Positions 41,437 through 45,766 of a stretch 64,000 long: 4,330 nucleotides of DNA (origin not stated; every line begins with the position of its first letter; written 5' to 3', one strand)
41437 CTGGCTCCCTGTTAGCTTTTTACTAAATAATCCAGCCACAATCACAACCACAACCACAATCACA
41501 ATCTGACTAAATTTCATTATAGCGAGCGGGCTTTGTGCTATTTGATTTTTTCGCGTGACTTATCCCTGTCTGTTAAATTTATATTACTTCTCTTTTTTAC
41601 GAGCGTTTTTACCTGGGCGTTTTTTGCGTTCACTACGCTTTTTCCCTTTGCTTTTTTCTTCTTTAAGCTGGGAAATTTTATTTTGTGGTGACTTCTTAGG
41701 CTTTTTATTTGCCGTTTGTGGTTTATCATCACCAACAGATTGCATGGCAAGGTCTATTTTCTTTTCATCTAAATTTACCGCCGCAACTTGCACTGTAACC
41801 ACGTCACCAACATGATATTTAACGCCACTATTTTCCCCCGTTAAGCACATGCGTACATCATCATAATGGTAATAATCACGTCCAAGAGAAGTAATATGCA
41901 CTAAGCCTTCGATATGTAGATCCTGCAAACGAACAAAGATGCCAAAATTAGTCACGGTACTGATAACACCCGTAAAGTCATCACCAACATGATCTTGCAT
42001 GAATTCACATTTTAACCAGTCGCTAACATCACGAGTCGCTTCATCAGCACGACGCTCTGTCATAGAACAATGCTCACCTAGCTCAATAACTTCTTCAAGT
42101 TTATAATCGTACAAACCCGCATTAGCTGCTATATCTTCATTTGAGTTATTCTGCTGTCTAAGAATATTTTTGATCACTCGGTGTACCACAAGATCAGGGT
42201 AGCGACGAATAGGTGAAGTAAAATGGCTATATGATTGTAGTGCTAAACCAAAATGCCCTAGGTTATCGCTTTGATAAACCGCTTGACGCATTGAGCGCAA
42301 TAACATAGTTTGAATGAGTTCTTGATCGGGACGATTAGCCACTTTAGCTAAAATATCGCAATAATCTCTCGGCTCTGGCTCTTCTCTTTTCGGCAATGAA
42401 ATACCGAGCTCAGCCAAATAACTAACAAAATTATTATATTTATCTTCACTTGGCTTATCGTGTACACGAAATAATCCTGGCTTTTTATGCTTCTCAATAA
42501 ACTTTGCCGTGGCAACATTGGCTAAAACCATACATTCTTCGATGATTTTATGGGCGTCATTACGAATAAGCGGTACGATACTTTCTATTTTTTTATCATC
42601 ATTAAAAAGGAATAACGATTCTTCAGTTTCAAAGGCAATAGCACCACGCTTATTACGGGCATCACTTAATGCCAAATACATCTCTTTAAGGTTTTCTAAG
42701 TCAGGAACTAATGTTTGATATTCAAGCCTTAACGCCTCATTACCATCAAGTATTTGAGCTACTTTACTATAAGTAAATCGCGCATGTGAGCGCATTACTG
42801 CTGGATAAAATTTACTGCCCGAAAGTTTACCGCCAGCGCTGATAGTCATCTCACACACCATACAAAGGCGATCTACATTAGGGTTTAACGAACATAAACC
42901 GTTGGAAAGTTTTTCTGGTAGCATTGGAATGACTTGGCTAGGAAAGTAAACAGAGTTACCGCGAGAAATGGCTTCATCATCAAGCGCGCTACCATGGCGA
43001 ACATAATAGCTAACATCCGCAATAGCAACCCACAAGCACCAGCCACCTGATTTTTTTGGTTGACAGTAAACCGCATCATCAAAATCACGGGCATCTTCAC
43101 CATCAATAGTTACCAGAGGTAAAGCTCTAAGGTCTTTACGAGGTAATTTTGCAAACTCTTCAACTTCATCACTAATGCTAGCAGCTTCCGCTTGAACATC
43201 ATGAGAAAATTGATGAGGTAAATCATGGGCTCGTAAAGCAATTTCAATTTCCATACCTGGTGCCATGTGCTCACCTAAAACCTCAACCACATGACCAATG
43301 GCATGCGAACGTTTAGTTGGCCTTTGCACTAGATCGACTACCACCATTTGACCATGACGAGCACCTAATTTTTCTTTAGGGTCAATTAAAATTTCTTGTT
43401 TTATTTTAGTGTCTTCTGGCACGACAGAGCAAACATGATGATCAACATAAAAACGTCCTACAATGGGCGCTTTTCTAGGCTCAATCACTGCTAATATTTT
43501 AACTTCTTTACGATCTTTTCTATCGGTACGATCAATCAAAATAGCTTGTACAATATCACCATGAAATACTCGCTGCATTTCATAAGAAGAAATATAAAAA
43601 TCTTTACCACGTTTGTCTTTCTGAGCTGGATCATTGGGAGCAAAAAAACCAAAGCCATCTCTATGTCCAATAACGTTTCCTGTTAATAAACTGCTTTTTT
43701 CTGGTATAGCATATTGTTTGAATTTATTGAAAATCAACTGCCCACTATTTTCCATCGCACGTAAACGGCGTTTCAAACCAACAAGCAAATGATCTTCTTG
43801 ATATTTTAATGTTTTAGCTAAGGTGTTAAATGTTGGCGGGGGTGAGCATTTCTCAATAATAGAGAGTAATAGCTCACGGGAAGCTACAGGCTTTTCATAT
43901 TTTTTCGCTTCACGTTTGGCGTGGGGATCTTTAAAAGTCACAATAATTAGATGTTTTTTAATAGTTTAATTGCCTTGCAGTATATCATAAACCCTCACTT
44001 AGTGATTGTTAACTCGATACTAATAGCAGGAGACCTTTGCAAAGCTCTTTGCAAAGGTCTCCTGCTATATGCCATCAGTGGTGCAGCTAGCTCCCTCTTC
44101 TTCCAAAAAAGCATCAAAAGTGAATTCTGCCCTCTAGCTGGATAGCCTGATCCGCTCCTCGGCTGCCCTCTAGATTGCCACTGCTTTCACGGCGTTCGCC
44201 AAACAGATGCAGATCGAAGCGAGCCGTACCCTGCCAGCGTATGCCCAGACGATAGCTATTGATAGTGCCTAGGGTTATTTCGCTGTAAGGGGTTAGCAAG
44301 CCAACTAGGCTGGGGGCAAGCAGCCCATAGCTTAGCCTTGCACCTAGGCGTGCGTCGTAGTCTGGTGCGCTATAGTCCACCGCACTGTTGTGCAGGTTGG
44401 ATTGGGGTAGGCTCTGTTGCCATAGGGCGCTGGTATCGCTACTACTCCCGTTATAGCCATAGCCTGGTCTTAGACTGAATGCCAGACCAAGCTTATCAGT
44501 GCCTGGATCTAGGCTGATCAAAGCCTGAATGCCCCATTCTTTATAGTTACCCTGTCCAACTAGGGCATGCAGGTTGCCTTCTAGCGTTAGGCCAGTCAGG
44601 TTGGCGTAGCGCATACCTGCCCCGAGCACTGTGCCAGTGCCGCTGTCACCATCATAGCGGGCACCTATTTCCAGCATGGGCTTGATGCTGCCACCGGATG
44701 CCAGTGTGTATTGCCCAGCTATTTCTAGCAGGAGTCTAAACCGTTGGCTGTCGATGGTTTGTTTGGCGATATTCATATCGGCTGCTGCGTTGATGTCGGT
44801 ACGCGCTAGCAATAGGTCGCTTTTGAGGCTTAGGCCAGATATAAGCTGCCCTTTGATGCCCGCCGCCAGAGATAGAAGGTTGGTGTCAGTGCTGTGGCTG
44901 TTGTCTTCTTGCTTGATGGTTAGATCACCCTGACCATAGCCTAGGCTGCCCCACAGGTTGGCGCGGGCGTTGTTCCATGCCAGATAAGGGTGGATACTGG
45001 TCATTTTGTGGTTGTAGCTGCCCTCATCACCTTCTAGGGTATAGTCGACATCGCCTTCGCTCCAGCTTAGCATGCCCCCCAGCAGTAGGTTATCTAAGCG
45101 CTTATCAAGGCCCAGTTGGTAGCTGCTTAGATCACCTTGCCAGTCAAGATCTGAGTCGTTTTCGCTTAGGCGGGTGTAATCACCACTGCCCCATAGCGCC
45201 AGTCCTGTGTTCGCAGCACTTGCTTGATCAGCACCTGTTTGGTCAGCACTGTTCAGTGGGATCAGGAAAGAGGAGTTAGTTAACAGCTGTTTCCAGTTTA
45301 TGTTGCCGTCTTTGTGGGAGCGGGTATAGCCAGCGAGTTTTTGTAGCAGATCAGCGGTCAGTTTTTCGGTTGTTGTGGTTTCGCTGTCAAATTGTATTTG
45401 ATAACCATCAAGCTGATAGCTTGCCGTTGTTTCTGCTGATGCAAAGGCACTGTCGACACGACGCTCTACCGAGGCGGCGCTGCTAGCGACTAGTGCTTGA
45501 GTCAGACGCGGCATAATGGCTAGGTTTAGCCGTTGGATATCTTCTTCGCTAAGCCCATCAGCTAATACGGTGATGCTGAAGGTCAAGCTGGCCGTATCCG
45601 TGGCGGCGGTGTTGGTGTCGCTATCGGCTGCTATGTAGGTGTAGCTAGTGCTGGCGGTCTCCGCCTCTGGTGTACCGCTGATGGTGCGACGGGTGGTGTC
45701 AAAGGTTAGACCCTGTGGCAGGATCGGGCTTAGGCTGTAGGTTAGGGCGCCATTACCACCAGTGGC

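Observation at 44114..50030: Phase-variable giant autotransporter caught in the OFF state by a C16 tract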

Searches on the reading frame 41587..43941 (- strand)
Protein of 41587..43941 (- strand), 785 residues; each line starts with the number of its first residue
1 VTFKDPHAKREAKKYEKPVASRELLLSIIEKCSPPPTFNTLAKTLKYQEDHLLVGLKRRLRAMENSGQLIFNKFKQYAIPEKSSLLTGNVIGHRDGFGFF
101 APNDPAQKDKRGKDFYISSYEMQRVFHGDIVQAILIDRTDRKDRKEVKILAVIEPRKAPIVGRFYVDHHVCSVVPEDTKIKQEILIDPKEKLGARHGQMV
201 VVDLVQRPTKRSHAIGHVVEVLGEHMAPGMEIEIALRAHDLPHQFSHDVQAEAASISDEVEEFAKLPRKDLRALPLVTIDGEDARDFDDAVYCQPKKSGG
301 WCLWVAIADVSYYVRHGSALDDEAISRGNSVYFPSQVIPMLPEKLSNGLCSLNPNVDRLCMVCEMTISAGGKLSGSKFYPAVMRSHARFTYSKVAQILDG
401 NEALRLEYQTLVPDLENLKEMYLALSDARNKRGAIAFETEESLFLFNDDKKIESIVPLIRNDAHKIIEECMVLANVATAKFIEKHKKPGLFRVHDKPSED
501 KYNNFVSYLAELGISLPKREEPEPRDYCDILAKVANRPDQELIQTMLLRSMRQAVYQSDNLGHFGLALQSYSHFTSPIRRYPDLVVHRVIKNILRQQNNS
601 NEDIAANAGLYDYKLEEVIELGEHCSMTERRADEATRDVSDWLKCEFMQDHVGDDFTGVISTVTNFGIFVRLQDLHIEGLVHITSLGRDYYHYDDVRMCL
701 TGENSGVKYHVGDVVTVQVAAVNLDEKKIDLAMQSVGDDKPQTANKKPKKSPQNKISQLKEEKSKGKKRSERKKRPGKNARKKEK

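Call 41: search_protein_families(library=pfam, proteins=[window:41587-43941:-], max_evalue=0.001)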
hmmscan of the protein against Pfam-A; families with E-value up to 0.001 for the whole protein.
window:41587-43941:- (785 aa): 4 families
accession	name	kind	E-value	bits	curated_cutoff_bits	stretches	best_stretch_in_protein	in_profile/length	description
PF00773.25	RNB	-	3.5e-117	391.8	29.3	1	268-595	1-325/326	RNB domain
PF17876.7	CSD2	-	2.1e-27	95.4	26.2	1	173-246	2-74/74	Cold shock domain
PF00575.29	S1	-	2.9e-13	50.4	22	1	651-733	3-73/74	S1 RNA binding domain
PF08206.17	OB_RNB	-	7.5e-12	45.2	24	1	88-150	1-56/58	Ribonuclease B OB domain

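Call 59: find_homologous_proteins(query=window:41587-43941:-, max_evalue=1e-100)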
Query window:41587-43941:- (785 aa): 8000 proteins with E <= 1e-100 among 8000 candidates; the best 120 are listed.
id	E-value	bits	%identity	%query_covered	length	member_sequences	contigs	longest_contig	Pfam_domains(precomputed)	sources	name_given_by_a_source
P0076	0.0e+0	1794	100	100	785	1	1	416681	PF00575.30,PF00773.26,PF08206.18,PF17876.8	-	-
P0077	0.0e+0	1629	91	100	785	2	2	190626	PF00575.30,PF00773.26,PF08206.18,PF17876.8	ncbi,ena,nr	ncbi:MAG: ribonuclease R [Gammaproteobacteria bacterium]|nr:MAG: ribonuclease R [Gammaproteobacteria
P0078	0.0e+0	1622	90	100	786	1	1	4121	PF00575.30,PF00773.26,PF08206.18,PF17876.8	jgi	-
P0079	0.0e+0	1620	90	100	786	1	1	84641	PF00575.30,PF00773.26,PF08206.18,PF17876.8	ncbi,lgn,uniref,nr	ncbi:ribonuclease R [Candidatus Colwellia aromaticivorans]|uniref:ribonuclease R n=1 Tax=Candidatus 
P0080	0.0e+0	1618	90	100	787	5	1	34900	PF00575.30,PF00773.26,PF08206.18,PF17876.8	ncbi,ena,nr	ncbi:MAG: ribonuclease R [Colwellia sp.]|nr:ribonuclease R [Colwellia sp.]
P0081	0.0e+0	1614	90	100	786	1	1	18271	PF00575.30,PF00773.26,PF08206.18,PF17876.8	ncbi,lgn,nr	ncbi:MAG: ribonuclease R [Colwellia sp.]|nr:ribonuclease R [Colwellia sp.]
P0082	0.0e+0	1614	89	100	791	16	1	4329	PF00575.30,PF00773.26,PF08206.18,PF17876.8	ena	-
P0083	0.0e+0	1607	89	100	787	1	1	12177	PF00575.30,PF00773.26,PF08206.18,PF17876.8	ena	-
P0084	0.0e+0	1606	88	100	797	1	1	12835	PF00575.30,PF00773.26,PF08206.18,PF17876.8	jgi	jgi:ribonuclease R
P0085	0.0e+0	1605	89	100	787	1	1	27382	PF00575.30,PF00773.26,PF08206.18,PF17876.8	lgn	-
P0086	0.0e+0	1603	88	100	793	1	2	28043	PF00575.30,PF00773.26,PF08206.18,PF17876.8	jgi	-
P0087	0.0e+0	1602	88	100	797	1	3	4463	PF00575.30,PF00773.26,PF08206.18,PF17876.8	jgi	jgi:ribonuclease R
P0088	0.0e+0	1601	88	100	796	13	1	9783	PF00575.30,PF00773.26,PF08206.18,PF17876.8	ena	-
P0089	0.0e+0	1601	89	100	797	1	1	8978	PF00575.30,PF00773.26,PF08206.18,PF17876.8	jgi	jgi:ribonuclease R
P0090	0.0e+0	1600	88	100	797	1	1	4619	PF00575.30,PF00773.26,PF08206.18,PF17876.8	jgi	jgi:ribonuclease R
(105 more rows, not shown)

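Call 63: find_encoding_contigs(protein=P0077, flank=10000, max_places=3)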
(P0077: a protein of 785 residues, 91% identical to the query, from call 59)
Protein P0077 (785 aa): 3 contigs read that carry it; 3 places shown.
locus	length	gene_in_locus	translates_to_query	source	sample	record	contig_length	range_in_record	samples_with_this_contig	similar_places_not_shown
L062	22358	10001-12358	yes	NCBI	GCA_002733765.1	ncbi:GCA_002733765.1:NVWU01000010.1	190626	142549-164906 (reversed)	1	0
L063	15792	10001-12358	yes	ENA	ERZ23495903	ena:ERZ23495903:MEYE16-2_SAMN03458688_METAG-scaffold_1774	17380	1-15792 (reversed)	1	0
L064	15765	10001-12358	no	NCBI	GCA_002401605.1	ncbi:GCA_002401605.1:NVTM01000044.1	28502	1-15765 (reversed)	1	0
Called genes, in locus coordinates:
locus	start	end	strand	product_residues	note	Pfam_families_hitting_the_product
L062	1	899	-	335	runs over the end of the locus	PF02729:OTCace_N, PF00185:OTCace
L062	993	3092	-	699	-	PF02225:PA, PF00089:Trypsin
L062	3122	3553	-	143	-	PF03653:UPF0093, PF05425:CopD (weak)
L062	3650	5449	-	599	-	PF00654:Voltage_CLC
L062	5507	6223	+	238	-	PF20567:DUF6776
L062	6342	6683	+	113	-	PF01521:Fe-S_biosyn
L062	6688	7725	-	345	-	PF04340:DUF484, PF00990:GGDEF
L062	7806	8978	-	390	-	PF11871:DUF3391, PF13487:HD_5, PF01966:HD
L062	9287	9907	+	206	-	PF08238:Sel1 (weak)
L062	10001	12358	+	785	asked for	PF08206:OB_RNB, PF17876:CSD2, PF00773:RNB, PF00575:S1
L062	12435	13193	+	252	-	PF08032:SpoU_sub_bind, PF00588:SpoU_methylase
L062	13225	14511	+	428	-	PF06097:DUF945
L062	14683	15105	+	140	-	PF01250:Ribosomal_S6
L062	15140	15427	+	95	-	PF00436:SSB (weak), PF22657:SSB_1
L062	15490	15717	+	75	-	PF01084:Ribosomal_S18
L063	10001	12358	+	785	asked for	PF08206:OB_RNB, PF17876:CSD2, PF00773:RNB, PF00575:S1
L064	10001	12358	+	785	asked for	PF08206:OB_RNB, PF17876:CSD2, PF00773:RNB, PF00575:S1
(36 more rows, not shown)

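Call 64: find_encoding_contigs(protein=P0079, flank=10000, max_places=2)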
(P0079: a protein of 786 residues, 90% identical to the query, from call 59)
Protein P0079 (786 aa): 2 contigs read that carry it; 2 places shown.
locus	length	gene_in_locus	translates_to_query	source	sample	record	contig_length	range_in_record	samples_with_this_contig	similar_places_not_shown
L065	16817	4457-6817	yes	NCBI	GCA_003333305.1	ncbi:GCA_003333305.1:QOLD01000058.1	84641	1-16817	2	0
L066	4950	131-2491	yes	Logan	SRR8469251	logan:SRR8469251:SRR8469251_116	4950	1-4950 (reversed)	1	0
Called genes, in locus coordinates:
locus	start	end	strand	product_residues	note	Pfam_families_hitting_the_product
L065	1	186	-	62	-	?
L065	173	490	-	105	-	-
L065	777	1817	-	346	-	PF04340:DUF484, PF00990:GGDEF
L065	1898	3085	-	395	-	PF11871:DUF3391, PF13487:HD_5, PF01966:HD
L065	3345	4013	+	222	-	PF08238:Sel1 (weak)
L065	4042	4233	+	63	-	-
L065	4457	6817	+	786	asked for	PF08206:OB_RNB, PF17876:CSD2, PF00773:RNB, PF00575:S1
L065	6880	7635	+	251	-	PF08032:SpoU_sub_bind, PF00588:SpoU_methylase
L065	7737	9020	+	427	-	PF06097:DUF945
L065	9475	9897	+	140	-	PF01250:Ribosomal_S6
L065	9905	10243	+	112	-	PF00436:SSB, PF22657:SSB_1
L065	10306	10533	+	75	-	PF01084:Ribosomal_S18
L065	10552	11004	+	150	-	PF01281:Ribosomal_L9_N, PF03948:Ribosomal_L9_C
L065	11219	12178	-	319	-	PF00291:PALP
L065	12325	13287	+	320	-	-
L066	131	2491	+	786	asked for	PF08206:OB_RNB, PF17876:CSD2, PF00773:RNB, PF00575:S1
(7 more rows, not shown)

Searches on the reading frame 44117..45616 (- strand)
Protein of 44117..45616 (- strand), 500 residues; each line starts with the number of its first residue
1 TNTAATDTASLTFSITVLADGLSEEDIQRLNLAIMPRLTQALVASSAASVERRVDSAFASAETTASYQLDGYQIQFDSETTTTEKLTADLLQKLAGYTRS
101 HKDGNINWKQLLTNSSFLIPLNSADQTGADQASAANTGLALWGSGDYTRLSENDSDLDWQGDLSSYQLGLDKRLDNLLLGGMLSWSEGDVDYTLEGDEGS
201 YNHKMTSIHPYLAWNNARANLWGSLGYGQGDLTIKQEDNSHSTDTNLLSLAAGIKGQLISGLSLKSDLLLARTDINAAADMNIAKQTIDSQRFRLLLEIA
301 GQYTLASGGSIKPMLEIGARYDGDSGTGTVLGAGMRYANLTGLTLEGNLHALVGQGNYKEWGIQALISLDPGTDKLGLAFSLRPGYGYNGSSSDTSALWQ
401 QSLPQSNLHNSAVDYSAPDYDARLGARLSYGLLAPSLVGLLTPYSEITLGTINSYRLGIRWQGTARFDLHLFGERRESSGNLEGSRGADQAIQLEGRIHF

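Call 9: search_protein_families(library=pfam, proteins=[window:44117-45616:-], max_evalue=10)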
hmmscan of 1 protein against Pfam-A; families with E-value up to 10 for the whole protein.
window:44117-45616:- (500 aa): 1 family
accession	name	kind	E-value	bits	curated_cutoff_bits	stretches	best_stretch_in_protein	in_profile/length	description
PF13505.12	OMP_b-brl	-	0.00031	21.4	28.7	1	132-275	13-155/175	Outer membrane protein beta-barrel domain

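Call 10: search_solved_structures(query=window:44117-45616:-, max_evalue=10)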
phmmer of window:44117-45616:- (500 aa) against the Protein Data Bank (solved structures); distinct sequences matched with E-value up to 10: 0.

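Call 56: search_protein_families(library=ncbifam, proteins=[window:44117-45616:-], max_evalue=0.01)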
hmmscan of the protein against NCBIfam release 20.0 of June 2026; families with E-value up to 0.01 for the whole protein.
window:44117-45616:- (500 aa): 1 family
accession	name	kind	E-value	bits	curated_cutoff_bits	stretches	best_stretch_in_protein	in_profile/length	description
TIGR01414.1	autotrans_barl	domain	9.9e-05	21.5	16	1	53-334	71-378/432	autotransporter outer membrane beta-barrel domain-containing protein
